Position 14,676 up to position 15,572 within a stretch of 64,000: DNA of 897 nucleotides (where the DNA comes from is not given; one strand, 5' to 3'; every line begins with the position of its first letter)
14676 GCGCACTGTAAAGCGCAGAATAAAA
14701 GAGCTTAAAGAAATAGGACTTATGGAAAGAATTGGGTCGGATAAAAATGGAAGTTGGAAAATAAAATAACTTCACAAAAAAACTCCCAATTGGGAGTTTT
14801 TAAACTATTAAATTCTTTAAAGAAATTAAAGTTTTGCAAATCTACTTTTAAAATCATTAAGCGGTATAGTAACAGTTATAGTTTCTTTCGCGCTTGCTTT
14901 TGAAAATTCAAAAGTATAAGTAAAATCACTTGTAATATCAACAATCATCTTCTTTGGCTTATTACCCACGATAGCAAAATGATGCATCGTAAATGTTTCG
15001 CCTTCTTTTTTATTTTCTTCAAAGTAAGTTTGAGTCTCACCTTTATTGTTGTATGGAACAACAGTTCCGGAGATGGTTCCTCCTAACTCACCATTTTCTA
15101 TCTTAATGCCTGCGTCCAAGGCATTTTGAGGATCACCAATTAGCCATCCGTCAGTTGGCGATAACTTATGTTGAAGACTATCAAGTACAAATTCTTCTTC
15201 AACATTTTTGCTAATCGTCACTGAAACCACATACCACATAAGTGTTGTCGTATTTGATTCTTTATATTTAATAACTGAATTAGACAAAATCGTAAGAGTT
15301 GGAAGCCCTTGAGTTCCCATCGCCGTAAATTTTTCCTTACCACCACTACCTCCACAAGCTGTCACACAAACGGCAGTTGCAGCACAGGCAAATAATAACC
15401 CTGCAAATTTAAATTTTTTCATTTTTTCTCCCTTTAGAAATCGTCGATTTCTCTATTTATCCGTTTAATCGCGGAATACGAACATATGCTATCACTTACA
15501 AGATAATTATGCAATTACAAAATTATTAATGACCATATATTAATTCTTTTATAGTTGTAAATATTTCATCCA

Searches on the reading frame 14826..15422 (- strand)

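Call 4: search_protein_families(library=pfam, proteins=[window:14826-15422:-], max_evalue=0.1)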
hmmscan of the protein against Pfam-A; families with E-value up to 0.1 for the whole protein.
window:14826-15422:- (198 aa): 1 family
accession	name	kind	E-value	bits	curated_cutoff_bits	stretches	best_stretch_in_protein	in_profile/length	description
PF21541.2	CATSPERB_1st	-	0.033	14.5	27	1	129-190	25-86/120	CATSPER protein subunit beta protein 1st domain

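Call 5: search_protein_families(library=padloc, proteins=[window:14826-15422:-], max_evalue=0.1)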
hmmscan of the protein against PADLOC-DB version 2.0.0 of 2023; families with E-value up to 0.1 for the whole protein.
window:14826-15422:- (198 aa): 0 families

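Call 7: search_protein_families(library=ncbifam, proteins=[window:14826-15422:-], max_evalue=0.01)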
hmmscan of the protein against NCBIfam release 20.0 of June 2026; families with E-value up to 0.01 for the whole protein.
window:14826-15422:- (198 aa): 0 families
